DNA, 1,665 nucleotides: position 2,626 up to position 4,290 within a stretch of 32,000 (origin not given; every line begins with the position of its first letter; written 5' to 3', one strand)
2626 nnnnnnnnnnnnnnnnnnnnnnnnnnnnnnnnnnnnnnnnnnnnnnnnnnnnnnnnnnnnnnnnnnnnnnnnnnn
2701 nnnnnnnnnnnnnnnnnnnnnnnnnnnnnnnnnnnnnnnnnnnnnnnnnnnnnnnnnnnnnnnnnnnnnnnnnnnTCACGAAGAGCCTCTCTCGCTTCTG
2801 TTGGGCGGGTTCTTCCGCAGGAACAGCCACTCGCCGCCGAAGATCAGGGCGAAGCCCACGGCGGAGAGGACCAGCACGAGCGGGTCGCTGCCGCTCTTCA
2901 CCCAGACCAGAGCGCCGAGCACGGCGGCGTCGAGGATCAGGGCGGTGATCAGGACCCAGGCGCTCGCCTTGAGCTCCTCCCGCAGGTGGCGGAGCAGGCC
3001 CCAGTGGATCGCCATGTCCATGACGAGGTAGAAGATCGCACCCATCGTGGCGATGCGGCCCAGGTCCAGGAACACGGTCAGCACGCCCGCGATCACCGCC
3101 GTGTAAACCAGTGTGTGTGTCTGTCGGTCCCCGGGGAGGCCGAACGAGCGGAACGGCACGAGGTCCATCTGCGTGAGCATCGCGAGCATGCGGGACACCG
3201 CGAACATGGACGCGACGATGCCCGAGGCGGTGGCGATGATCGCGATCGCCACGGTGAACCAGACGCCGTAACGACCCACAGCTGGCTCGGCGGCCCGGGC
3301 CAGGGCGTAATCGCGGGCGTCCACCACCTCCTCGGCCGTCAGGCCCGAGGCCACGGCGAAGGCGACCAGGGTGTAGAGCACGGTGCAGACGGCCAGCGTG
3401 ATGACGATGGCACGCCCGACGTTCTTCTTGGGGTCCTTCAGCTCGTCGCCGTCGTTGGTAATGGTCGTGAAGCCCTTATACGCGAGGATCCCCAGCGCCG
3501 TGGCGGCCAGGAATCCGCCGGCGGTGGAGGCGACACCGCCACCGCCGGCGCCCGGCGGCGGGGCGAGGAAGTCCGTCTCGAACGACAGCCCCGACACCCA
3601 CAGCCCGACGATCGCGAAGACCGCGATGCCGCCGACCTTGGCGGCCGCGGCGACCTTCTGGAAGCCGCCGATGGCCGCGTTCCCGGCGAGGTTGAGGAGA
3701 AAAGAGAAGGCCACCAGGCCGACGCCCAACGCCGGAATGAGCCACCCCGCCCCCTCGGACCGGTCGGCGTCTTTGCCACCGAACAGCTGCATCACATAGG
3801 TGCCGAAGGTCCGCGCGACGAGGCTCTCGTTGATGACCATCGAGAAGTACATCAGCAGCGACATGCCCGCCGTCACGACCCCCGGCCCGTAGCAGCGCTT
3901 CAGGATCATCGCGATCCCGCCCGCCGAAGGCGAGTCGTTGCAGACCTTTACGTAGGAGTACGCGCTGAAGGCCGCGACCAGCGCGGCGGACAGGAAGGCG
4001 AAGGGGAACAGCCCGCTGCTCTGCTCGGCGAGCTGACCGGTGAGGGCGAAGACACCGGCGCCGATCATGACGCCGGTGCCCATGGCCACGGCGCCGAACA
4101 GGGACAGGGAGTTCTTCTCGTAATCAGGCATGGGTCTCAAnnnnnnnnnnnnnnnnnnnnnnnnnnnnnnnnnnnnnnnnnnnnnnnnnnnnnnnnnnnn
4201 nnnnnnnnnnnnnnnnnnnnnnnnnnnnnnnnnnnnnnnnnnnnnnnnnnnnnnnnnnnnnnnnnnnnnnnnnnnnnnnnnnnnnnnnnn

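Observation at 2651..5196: Copper-repressor-gated operon of a K-channel-like protein, an APC permease and a CC micropeptide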

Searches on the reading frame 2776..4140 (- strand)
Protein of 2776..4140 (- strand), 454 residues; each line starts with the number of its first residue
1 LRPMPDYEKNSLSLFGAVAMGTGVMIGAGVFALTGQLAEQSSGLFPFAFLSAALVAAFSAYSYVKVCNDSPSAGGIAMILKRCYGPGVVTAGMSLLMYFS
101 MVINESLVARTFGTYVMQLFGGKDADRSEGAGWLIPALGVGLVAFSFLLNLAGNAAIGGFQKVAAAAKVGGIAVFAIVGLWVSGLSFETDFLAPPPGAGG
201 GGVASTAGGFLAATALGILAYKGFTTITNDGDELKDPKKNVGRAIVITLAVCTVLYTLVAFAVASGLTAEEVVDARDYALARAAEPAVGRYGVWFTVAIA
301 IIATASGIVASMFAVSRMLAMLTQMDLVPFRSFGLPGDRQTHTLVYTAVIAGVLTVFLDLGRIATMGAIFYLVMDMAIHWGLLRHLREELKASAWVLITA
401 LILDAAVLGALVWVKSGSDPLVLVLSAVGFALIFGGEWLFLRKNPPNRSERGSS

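Call 3: search_protein_families(library=pfam, proteins=[window:2776-4140:-], max_evalue=0.01)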
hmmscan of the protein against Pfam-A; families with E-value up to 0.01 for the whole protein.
window:2776-4140:- (454 aa): 2 families
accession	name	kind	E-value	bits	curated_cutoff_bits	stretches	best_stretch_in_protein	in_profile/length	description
PF13520.12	AA_permease_2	-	1.4e-25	90.5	27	1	12-395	1-384/427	Amino acid permease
PF00324.27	AA_permease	-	1e-14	54.5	24.6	1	18-361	3-351/470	Amino acid permease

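Call 4: search_protein_families(library=ncbifam, proteins=[window:2776-4140:-], max_evalue=0.01)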
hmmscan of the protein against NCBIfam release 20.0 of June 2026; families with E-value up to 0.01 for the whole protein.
window:2776-4140:- (454 aa): 7 families
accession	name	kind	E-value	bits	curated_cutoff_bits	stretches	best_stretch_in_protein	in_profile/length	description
TIGR00909.1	2A0306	subfamily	1.3e-28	100.2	556.8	1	10-417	3-406/429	amino acid transporter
TIGR00911.1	2A0308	subfamily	9.3e-19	67.2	701.8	1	9-374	45-406/505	L-type amino acid transporter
NF053761.1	BrChAATpBcaP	equivalog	3.5e-16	59.3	690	1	9-392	21-404/460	branched-chain amino acid transporter BcaP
TIGR00906.1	2A0303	subfamily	8.7e-16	57.4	681.7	2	209-373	250-414/602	cationic amino acid transport permease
TIGR00905.1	2A0302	subfamily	2.5e-06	26.6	409.05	1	9-329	6-319/473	basic amino acid/polyamine antiporter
NF011775.0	PRK15238.1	equivalog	3.8e-06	26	400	1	73-322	69-325/500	glutamate/gamma-aminobutyrate family transporter YjeM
TIGR03810.1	arg_ornith_anti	equivalog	0.005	15.6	591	1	12-353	3-340/468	arginine-ornithine antiporter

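Call 18: find_homologous_proteins(query=window:2776-4131:-)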
Query window:2776-4131:- (451 aa): 7753 proteins with E <= 0.001 among 8000 candidates; the best 120 are listed.
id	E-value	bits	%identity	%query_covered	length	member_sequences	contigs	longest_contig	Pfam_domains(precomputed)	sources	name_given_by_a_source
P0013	7.9e-283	956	100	100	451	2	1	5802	PF13520.13,PF00324.28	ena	-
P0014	6.3e-211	719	77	99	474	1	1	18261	PF13520.13,PF00324.28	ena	-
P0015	6.4e-197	673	73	100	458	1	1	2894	PF13520.13,PF00324.28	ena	-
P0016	1.0e-186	640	69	99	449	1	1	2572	PF13520.13,PF00324.28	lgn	-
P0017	9.5e-186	636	67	98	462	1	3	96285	PF13520.13,PF00324.28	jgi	jgi:amino acid transporter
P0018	4.0e-185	634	68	98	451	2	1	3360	PF13520.13,PF00324.28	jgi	jgi:amino acid transporter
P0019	2.8e-184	632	69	99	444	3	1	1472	PF13520.13,PF00324.28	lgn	-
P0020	5.2e-182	624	69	97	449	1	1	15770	PF13520.13,PF00324.28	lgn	-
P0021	2.2e-181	622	67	98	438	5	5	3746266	PF13520.13,PF00324.28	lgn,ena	-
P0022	2.4e-181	622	69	97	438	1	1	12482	PF13520.13,PF00324.28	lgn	-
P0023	6.7e-180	617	68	97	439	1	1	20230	PF13520.13,PF00324.28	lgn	-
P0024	1.4e-179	616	67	100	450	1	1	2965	PF13520.13,PF00324.28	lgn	-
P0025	2.1e-178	612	66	100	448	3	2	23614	PF13520.13,PF00324.28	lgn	-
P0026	2.7e-178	612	68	97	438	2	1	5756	PF13520.13,PF00324.28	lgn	-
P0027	3.6e-178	611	66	99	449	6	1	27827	PF13520.13,PF00324.28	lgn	-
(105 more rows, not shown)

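Call 20: find_related_loci(query=A3, collection=genome_contigs, flank=10000)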
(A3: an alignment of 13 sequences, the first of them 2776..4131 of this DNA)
Query A3 (451 aa) in genome_contigs; peptide patterns used: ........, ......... (x = any residue, [..] = any of these).
600 stretches matched a pattern (row limit reached: there are more); 591 encode a relative of the query (tblastn E <= 1e-3); the best 80 are kept; 80 distinct loci.
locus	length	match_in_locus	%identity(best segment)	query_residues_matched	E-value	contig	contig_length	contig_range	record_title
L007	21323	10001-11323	65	4-445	0e+0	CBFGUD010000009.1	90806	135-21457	MAG TPA_asm: uncultured Phycisphaerales bacterium isolate SRR17295757_concoct_9 genome assembly, contig: ERZ23398518.164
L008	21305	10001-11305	64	3-447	0e+0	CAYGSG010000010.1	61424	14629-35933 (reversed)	MAG TPA_asm: uncultured Phycisphaeraceae bacterium isolate ERP117304_co2_96 genome assembly, contig: NODE_449_length_614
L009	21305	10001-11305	63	3-447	3e-180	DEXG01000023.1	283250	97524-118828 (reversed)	MAG TPA_asm: Phycisphaerales bacterium UBA3190 UBA3190_contig_2108, whole genome shotgun sequence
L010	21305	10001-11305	65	3-447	7e-179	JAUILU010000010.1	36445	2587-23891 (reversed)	MAG: Phycisphaerae bacterium isolate Co_bin.58 NODE_7197_length_36445_cov_2.889889, whole genome shotgun sequence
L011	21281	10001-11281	65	3-439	1e-171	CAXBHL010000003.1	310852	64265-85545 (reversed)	MAG TPA_asm: uncultured Phycisphaerales bacterium isolate ERR2762155_binner12_Refined_22 genome assembly, contig: ERZ342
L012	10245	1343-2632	60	4-447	1e-170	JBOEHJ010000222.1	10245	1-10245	MAG: Geminicoccales bacterium isolate PBSalp20 PBS13d_contig_9325, whole genome shotgun sequence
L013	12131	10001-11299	59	2-447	3e-169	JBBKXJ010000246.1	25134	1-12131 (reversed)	MAG: Pseudomonadales bacterium isolate metabat_bins.161 k119_1769215, whole genome shotgun sequence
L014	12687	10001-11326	65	3-445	8e-169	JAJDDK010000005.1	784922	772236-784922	MAG: Phycisphaerales bacterium isolate OFTM186 OFTM186_4, whole genome shotgun sequence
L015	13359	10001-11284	62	3-447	1e-168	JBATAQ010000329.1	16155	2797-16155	MAG: Dokdonella sp. isolate MFD10514_ilm_asm_bin37 k127_98581, whole genome shotgun sequence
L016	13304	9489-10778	60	3-446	1e-168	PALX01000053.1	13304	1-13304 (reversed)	MAG: Micavibrio sp. isolate SAT33 MHASMcontig_2067463, whole genome shotgun sequence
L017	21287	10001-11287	59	5-447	1e-166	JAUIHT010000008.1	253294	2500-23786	MAG: Verrucomicrobiia bacterium isolate Co_bin.226 NODE_493_length_253294_cov_1.921313, whole genome shotgun sequence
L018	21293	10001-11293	59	3-447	2e-166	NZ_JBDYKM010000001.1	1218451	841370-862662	Paraglaciecola sp. 25GB23A NODE_1_length_1218451_cov_225.718079, whole genome shotgun sequence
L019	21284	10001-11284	60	3-444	3e-166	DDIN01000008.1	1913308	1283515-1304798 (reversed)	MAG TPA_asm: Hyphomonadaceae bacterium UBA1849 UBA1849_contig_58, whole genome shotgun sequence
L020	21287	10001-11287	60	5-447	5e-166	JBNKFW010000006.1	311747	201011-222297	MAG: Opitutaceae bacterium isolate E1E2.bin.44.strict NODE_6_length_311747_cov_15.898065, whole genome shotgun sequence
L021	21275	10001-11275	59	4-442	6e-166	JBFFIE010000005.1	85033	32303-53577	MAG: Gammaproteobacteria bacterium isolate Mix_mud16.2022.02.52 k141_102443_length_85033_cov_14.7316, whole genome shotg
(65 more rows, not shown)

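Call 30: search_solved_structures(query=window:2776-4131:-, max_evalue=0.001)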
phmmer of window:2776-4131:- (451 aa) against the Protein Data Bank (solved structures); distinct sequences matched with E-value up to 0.001: 23.
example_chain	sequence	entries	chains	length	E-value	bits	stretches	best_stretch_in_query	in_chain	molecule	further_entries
3gi9_C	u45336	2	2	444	2.7e-28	102.7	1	6-375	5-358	Uncharacterized protein MJ0609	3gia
3gi8_C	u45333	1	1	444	7.4e-28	101.3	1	6-375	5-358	Uncharacterized protein MJ0609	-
9hjk_A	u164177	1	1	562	7.3e-18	68.3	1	8-371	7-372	Cationic amino acid transporter 4, vacuolar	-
9sqh_A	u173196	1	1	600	8.3e-18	68.2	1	8-371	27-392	Cationic amino acid transporter 4, vacuolar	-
7ccs_B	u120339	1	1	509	1.4e-14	57.5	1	6-431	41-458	Consensus mutated Anionic Amino Acid Transporter Light Chain, Xc- System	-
6f34_A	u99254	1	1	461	7.5e-14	55.1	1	8-399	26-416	Amino acid transporter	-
5oqt_A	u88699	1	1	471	4.9e-13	52.4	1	8-400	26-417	Amino acid transporter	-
8x0w_B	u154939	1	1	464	7.8e-10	41.9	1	8-433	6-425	Large neutral amino acids transporter small subunit 1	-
6jmq_A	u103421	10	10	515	1.1e-09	41.4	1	8-433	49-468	Large neutral amino acids transporter small subunit 1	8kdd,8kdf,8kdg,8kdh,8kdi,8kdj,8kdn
6irs_B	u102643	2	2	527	1.1e-09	41.3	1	8-433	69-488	Large neutral amino acids transporter small subunit 1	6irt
7dsk_B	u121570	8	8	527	1.1e-09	41.3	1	8-433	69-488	Large neutral amino acids transporter small subunit 1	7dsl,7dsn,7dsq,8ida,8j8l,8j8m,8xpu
7p9u_B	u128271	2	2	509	2.9e-09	40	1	6-325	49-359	Cystine/glutamate transporter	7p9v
7epz_B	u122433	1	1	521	3e-09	40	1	6-325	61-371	Cystine/glutamate transporter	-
9ky5_A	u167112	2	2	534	1.1e-08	38.1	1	6-318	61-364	Y+L amino acid transporter 2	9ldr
7cmh_B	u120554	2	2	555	3.6e-08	36.4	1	7-357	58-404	Large neutral amino acids transporter small subunit 2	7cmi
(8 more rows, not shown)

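Call 43: find_encoding_contigs(protein=P0014, flank=8000, max_places=2)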
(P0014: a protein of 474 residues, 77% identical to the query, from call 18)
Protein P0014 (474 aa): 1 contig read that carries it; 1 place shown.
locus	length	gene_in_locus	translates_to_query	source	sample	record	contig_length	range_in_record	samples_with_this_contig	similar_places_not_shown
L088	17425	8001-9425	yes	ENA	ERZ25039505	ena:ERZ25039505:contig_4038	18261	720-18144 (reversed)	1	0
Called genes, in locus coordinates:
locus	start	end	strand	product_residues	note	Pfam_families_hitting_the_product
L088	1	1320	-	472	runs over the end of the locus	PF00122:E1-E2_ATPase, PF00702:Hydrolase, PF08282:Hydrolase_3 (faint), PF12710:HAD (weak)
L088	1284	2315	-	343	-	-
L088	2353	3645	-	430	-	PF07732:Cu-oxidase_3, PF07731:Cu-oxidase_2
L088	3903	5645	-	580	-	-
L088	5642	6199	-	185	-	-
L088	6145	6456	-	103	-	-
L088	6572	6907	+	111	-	PF02583:Trns_repr_metal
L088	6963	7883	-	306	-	PF07885:Ion_trans_2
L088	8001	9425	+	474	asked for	PF00324:AA_permease, PF13520:AA_permease_2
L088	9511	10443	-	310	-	PF07596:SBP_bac_10 (weak)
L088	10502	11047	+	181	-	-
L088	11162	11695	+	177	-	PF19335:HMBD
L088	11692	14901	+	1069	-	PF02321:OEP (weak), PF07732:Cu-oxidase_3, PF00394:Cu-oxidase, PF07731:Cu-oxidase_2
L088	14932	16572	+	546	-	PF01794:Ferric_reduct, PF00175:NAD_binding_1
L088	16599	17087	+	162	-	-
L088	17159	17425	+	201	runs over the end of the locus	PF09990:DUF2231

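Call 44: find_encoding_contigs(protein=P0017, flank=8000, max_places=2)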
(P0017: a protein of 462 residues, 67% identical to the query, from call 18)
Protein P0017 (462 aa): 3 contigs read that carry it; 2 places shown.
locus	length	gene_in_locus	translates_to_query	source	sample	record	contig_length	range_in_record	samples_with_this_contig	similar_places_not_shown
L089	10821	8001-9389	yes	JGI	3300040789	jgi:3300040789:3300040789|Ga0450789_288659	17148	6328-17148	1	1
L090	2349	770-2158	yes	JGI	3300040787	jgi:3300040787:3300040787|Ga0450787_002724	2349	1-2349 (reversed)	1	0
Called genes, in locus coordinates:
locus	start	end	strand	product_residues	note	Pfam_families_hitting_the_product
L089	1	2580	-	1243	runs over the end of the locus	PF00873:ACR_tran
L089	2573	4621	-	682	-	PF19335:HMBD (weak), PF25973:BSH_CzcB, PF25919:BSH_CusB, PF25954:Beta-barrel_RND_2, PF19335:HMBD, PF25975:CzcB_C, PF25989:YknX_C (weak), PF11827:DUF3347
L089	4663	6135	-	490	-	PF02321:OEP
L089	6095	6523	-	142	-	-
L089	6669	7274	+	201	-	PF04542:Sigma70_r2, PF07638:Sigma70_ECF (weak), PF22029:PhyR_sigma2, PF08281:Sigma70_r4_2, PF04545:Sigma70_r4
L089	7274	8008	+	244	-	-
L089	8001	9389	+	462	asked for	PF13520:AA_permease_2, PF00324:AA_permease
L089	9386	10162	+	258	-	PF00403:HMA, PF07291:MauE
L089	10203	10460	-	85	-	PF01381:HTH_3 (weak), PF13560:HTH_31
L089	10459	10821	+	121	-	?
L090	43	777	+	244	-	-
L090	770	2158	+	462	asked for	PF13520:AA_permease_2, PF00324:AA_permease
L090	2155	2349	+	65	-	?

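Call 45: find_encoding_contigs(protein=P0015, flank=8000, max_places=2)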
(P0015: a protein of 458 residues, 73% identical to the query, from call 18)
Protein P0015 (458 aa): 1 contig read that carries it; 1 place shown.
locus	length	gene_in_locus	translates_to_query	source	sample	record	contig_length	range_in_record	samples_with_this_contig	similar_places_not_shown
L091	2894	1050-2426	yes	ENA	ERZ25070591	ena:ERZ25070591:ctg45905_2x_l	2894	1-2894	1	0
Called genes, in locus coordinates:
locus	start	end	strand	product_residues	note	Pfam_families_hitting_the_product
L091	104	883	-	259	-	-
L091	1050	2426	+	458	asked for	PF00324:AA_permease, PF13520:AA_permease_2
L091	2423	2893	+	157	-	?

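Call 60: find_homologous_proteins(query=L088:6963-7883:-)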
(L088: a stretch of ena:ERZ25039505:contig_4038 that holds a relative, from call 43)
Query L088:6963-7883:- (306 aa): 38 proteins with E <= 0.001 among 8000 candidates.
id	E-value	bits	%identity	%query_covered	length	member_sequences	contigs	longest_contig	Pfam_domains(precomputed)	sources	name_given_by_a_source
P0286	8.4e-43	165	34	99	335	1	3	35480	PF07885.23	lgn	-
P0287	1.2e-41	161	42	64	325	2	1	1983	PF07885.23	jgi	jgi:hypothetical protein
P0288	1.4e-41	161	35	100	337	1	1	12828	PF07885.23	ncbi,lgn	-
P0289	8.3e-40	155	37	97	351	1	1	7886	PF07885.23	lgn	-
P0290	9.3e-39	152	34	98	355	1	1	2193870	PF07885.23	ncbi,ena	-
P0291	2.1e-35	141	43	71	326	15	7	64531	PF07885.23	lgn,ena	-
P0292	6.6e-35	139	38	74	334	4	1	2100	PF07885.23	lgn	-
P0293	1.4e-34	138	33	95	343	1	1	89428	PF07885.23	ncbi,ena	-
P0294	5.1e-31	126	38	60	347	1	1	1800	PF07885.23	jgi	jgi:hypothetical protein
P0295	1.2e-30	125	31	91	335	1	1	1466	-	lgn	-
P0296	2.1e-30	124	33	84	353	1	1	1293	PF07885.23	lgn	-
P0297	1.3e-29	122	34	83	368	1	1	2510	PF07885.23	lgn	-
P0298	1.4e-29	122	29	96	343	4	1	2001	PF07885.23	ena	-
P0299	6.2e-29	119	35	70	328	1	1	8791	PF07885.23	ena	-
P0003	1.1e-17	83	31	92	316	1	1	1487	PF07885.23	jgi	jgi:hypothetical protein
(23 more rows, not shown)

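Call 62: find_encoding_contigs(protein=P0286, flank=6000, max_places=1)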
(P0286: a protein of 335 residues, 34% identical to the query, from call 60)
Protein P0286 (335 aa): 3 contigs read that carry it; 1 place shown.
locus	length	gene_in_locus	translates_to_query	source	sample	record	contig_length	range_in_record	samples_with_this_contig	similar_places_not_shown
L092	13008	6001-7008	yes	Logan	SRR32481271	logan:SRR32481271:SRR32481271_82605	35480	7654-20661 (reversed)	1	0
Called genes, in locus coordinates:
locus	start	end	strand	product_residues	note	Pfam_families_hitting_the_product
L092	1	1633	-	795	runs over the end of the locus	PF01326:PPDK_N, PF00391:PEP-utilizers, PF02896:PEP-utilizers_C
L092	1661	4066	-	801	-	PF03636:Glyco_hydro_65N, PF03632:Glyco_hydro_65m, PF03633:Glyco_hydro_65C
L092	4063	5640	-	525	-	PF00702:Hydrolase, PF13419:HAD_2, PF02358:Trehalose_PPase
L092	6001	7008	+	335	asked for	PF07885:Ion_trans_2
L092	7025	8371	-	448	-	PF10011:DUF2254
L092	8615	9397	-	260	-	PF00106:adh_short, PF01370:Epimerase (faint), PF08659:KR (faint), PF13561:adh_short_C2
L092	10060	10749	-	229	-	PF00300:His_Phos_1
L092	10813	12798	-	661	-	PF16177:ACAS_N, PF00501:AMP-binding, PF13193:AMP-binding_C (faint)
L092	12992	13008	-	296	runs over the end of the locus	PF00561:Abhydrolase_1, PF12697:Abhydrolase_6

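Call 63: find_encoding_contigs(protein=P0290, flank=6000, max_places=1)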
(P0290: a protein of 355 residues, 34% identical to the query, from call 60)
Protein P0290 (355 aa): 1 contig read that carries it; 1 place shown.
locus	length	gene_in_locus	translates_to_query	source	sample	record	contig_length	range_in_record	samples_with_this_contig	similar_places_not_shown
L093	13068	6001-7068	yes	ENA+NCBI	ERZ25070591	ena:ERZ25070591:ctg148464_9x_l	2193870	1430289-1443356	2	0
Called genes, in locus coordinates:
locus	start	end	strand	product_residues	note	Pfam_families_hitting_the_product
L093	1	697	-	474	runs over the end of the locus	PF08448:PAS_4 (faint), PF13188:PAS_8 (faint), PF08447:PAS_3 (faint), PF00989:PAS (weak), PF13426:PAS_9 (weak), PF00196:GerE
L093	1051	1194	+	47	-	-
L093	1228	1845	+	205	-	PF09557:DUF2382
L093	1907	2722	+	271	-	PF09557:DUF2382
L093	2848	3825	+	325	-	-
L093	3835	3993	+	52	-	PF01679:Pmp3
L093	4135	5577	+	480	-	PF05935:Arylsulfotrans, PF14269:Arylsulfotran_2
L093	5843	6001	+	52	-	-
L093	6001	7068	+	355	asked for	PF07885:Ion_trans_2 (weak)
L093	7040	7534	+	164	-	-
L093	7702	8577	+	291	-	PF03631:Virul_fac_BrkB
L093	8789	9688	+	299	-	PF03631:Virul_fac_BrkB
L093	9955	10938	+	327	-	PF00890:FAD_binding_2 (weak), PF01266:DAO (weak), PF07992:Pyr_redox_2 (weak), PF12831:FAD_oxidored (weak), PF13450:NAD_binding_8, PF01593:Amino_oxidase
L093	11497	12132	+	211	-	PF04893:Yip1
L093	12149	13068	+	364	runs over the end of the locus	PF02321:OEP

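Call 64: find_encoding_contigs(protein=P0291, flank=6000, max_places=1)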
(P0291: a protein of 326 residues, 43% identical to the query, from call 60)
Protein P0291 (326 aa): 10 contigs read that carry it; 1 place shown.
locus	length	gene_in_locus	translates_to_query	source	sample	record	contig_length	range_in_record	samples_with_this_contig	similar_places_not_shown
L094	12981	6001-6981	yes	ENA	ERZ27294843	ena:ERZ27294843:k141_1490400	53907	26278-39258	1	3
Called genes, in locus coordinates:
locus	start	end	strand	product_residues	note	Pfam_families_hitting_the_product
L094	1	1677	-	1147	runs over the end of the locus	PF02463:SMC_N, PF13175:AAA_15 (weak), PF13304:AAA_21 (weak), PF13476:AAA_23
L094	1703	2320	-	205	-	PF13462:Thioredoxin_4, PF01323:DSBA (weak)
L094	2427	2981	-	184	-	PF05258:DciA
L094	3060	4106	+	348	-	PF00730:HhH-GPD, PF00633:HHH (weak), PF14815:NUDIX_4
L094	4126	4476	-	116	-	PF06249:EutQ (weak), PF14525:AraC_binding_2 (weak), PF05899:Cupin_3 (weak)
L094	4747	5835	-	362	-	PF01555:N6_N4_Mtase, PF18755:RAMA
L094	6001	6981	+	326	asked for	PF07885:Ion_trans_2 (weak)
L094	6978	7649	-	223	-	PF01351:RNase_HII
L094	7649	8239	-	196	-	PF03352:Adenine_glyco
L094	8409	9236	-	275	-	PF01571:GCV_T (faint), PF25455:Beta-barrel_CAF17_C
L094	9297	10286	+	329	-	PF01075:Glyco_transf_9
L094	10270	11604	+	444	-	PF01979:Amidohydro_1, PF07969:Amidohydro_3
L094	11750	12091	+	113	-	PF03795:YCII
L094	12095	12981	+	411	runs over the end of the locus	PF08281:Sigma70_r4_2, PF20239:DUF6596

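Call 65: find_encoding_contigs(protein=P0293, flank=6000, max_places=1)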
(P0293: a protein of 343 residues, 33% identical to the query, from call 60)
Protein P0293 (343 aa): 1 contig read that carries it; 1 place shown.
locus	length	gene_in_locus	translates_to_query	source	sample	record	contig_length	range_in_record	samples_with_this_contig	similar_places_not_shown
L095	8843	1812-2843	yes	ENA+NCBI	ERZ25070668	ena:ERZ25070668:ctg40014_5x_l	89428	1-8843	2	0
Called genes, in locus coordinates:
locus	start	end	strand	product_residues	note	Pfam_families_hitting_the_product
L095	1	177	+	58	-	?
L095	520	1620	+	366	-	-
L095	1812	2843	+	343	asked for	PF07885:Ion_trans_2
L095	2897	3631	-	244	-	PF00027:cNMP_binding, PF13545:HTH_Crp_2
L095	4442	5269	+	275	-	PF05067:Mn_catalase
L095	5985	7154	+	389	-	PF00535:Glycos_transf_2 (weak)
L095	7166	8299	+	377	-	-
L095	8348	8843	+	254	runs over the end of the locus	PF02585:PIG-L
